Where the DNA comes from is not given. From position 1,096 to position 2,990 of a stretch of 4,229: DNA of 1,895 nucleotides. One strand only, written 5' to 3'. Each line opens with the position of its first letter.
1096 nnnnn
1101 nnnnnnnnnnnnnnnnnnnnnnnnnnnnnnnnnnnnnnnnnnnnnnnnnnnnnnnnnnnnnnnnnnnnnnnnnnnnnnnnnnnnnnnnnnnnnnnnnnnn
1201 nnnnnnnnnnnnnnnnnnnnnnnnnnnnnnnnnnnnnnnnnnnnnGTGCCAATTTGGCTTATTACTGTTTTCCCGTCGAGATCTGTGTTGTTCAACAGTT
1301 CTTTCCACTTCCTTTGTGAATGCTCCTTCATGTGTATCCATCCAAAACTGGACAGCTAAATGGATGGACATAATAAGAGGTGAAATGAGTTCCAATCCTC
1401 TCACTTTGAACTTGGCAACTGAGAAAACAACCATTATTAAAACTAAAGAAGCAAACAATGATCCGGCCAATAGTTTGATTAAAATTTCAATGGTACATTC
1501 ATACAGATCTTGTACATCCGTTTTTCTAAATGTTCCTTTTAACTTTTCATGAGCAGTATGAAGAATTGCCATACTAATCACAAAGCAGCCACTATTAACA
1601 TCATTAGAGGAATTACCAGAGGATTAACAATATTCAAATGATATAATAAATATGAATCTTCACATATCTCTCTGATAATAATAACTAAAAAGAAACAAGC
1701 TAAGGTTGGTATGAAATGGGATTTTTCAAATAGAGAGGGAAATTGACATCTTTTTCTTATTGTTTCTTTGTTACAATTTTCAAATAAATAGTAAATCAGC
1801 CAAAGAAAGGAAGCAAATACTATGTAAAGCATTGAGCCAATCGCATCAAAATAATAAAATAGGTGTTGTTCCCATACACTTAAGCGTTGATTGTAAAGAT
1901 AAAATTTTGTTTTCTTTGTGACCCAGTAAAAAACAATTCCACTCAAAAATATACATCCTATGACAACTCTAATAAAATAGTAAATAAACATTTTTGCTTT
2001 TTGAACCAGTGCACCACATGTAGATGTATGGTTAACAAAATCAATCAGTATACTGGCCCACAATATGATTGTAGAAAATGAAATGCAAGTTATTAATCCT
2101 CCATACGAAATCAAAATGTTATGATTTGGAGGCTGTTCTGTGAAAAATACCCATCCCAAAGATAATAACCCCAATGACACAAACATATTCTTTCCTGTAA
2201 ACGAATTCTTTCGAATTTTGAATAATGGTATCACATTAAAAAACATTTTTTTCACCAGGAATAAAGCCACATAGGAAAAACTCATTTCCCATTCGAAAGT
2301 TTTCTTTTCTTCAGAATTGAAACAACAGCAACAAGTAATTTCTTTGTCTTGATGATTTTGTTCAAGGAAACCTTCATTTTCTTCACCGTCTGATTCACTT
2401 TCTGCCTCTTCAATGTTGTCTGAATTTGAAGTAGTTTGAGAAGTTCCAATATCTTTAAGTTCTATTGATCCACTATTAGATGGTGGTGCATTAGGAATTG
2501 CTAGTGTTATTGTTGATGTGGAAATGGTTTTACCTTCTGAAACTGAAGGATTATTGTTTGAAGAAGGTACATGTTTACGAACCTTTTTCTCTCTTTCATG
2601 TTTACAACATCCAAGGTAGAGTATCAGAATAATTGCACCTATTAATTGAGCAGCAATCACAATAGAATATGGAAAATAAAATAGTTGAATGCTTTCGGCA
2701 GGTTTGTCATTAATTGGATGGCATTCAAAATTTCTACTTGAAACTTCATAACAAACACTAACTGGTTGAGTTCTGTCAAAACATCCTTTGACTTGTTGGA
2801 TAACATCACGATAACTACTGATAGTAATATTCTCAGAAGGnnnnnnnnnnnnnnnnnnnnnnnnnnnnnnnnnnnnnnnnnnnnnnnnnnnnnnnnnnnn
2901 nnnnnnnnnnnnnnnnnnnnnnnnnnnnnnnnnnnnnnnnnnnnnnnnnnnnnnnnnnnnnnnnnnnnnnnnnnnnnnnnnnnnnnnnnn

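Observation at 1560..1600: Membrane-protein ORF stops in the middle of a helix, and a 112-codon open frame shifted by one nucleotide continues with more TM helices: frameshift, indel error or pseudogene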

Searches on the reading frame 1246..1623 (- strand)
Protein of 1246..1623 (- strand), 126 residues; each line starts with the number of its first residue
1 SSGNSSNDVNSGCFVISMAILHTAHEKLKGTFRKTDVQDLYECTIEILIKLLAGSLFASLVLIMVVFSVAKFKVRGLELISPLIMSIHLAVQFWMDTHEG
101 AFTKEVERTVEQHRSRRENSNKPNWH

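Call 9: search_protein_families(library=pfam, proteins=[window:1246-1623:-], max_evalue=1)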
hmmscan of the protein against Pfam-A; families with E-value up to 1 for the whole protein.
window:1246-1623:- (126 aa): 0 families
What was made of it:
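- Tried and rejected: Pfam on frames A and B: nothing (call 9).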

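Call 27: find_encoding_contigs(protein=window:1246-1572:-, flank=5000, max_places=10)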
Protein window:1246-1572:- (109 aa): no gene with exactly this product is on record in the collection.

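Call 40: find_encoding_contigs(protein=window:1246-1581:-, flank=5000, max_places=10)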
Protein seq(112 aa) (112 aa): no gene with exactly this product is on record in the collection.
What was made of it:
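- On Frameshifted allele / pseudogene: The window-type frame-B ORF is not on record as a separate gene (calls 27, 40).
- Tried and rejected: Look-ups of the frame-B ORF as a separately called gene (ATG start and GTG start): not on record (calls 27, 40).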

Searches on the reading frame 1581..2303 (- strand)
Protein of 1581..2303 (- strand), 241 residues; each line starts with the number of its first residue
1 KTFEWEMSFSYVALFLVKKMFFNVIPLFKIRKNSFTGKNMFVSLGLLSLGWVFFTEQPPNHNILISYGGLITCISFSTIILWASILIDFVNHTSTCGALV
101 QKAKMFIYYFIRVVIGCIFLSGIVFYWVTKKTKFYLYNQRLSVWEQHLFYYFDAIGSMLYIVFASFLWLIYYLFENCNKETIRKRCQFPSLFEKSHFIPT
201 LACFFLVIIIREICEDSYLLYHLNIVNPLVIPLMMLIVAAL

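Call 47: predict_structure(protein=window:1581-2303:-)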
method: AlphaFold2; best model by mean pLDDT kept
length: 241 residues; sequences in the alignment: 1
mean_pLDDT: 62.7   pTM: 0.55
mean pLDDT of the five models: 62.7, 55.8, 51.9, 49.2, 48.9
residues with pLDDT >= 90: 0; 70-90: 113; 50-70: 53; < 50: 75
segments of 3 or more residues with pLDDT < 50: 1-43, 46-66, 133-139, 239-241
pLDDT, mean of each block of 10 residues (from residue 1): 35 46 41 41 47 42 48 70 78 76 83 78 72 51 71 76 81 82 73 73 73 61 54 54 45
secondary structure, 60 per line:
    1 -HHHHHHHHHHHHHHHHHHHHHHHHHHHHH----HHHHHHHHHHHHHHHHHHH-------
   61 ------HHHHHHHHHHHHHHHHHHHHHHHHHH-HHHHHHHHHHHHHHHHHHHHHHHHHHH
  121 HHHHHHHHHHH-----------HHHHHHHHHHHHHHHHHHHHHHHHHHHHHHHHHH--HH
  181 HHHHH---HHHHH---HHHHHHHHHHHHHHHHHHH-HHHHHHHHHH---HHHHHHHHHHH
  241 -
elements in order: H2-30 H35-53 H67-92 H94-131 H143-176 H179-185 H189-193 H197-215 H217-226 H230-240

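Call 53: fold_search(model_id=the predicted structure, library=pdb)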
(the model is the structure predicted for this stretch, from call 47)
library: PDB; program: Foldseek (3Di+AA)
matches with E <= 10: 147; with E <= 0.001: 0
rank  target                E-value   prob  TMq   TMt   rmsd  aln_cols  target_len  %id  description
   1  1o5h_A                1.1e+00  0.63  0.36  0.42   6.5       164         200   13  Crystal structure of formiminotetrahydrofolate cyclodeaminase (TM1560) from Thermotoga maritima at 2.80 A resolution (released 2003-09-30)
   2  1wdz_A                1.2e+00  0.16  0.27  0.28  33.3       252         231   11  Crystal structure of RCB domain of IRSp53 (released 2005-06-07)
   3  7vg4_C                1.4e+00  0.44  0.35  0.39  11.2       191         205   13  10,5-methenyltetrahydrofolate cyclohydrolase from Methylobacterium extorquens AM1 strain (released 2022-07-06)
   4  3swh_A                1.4e+00  0.13  0.21  0.18  14.8       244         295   14  Munc13-1, MUN domain, C-terminal module (released 2011-11-02)
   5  6muv_e                1.7e+00  0.10  0.20  0.24  16.3       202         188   10  The structure of the Plasmodium falciparum 20S proteasome in complex with two PA28 activators (released 2019-08-07)
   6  2q13                  1.7e+00  0.10  0.22  0.16  33.9       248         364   10  Crystal structure of BAR-PH domain of APPL1 (released 2007-08-14)
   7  3rpu_B                1.8e+00  0.20  0.26  0.22  12.0       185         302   11  Crystal structure of the MukE-MukF complex (released 2012-03-14)
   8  6muv_c                1.8e+00  0.09  0.20  0.24  16.3       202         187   10  The structure of the Plasmodium falciparum 20S proteasome in complex with two PA28 activators (released 2019-08-07)
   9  3q84_G                1.8e+00  0.06  0.17  0.15  39.2       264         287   10  Crystal structure of human PACSIN 1 F-BAR domain (released 2012-02-22)
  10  3syv_H                1.9e+00  0.08  0.22  0.22  36.4       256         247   10  Crystal structure of mPACSIN 3 F-BAR domain mutant (released 2012-05-16)
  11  3i2w_B                1.9e+00  0.06  0.18  0.16  39.5       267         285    9  Crystal structure of EFC/F-BAR domain of Drosophila Syndapin/PACSIN (released 2010-03-02)
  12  3hai_A                1.9e+00  0.06  0.19  0.16  38.6       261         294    8  Crystal structure of human PACSIN1 F-BAR domain (P21 lattice) (released 2009-06-16)
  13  4h8s_D                1.9e+00  0.06  0.16  0.12  35.0       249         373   12  Crystal structure of human APPL2BARPH domain (released 2012-10-17)
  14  6muv_h                2.0e+00  0.09  0.20  0.24  16.3       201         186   11  The structure of the Plasmodium falciparum 20S proteasome in complex with two PA28 activators (released 2019-08-07)
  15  9kt8_R                2.2e+00  0.10  0.23  0.21  22.2       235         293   11  Cryo-EM structure of HCA2-Gi complex with acifran (released 2025-12-10)
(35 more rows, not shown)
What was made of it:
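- On Any described membrane-protein family (Pfam, solved folds): The AF2 single-sequence model has pLDDT 62.7 (call 47), and the best Foldseek PDB hit has E=1.1 (call 53).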

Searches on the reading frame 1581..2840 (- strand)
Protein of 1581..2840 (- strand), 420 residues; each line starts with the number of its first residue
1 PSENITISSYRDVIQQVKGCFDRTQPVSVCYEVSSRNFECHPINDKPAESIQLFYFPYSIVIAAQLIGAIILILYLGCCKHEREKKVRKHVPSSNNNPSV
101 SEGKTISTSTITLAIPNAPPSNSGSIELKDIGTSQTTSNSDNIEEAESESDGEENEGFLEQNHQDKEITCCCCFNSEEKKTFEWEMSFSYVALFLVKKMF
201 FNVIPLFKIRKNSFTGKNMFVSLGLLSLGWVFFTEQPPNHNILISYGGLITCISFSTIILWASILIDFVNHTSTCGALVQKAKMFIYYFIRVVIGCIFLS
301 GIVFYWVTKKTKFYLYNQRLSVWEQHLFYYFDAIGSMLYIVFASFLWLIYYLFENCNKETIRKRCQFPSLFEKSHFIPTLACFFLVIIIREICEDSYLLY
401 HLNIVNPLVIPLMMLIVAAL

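Call 9: search_protein_families(library=pfam, proteins=[window:1581-2660:-], max_evalue=1)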
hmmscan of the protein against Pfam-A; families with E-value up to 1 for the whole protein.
window:1581-2660:- (360 aa): 0 families

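Call 21: search_protein_representatives(protein=window:1581-2840:-)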
Query: 420 residues. Proteins with E-value up to 0.001 (for the whole library): 0; up to 1e-10: 0; up to 1e-30: 0. The best 0 are listed.
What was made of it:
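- No outgroup exists: there are no homologues in 1.84e9 representatives (call 21).
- Tried and rejected: Exhaustive phmmer of frame A against 1.84e9 representatives: 0 hits (call 21).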
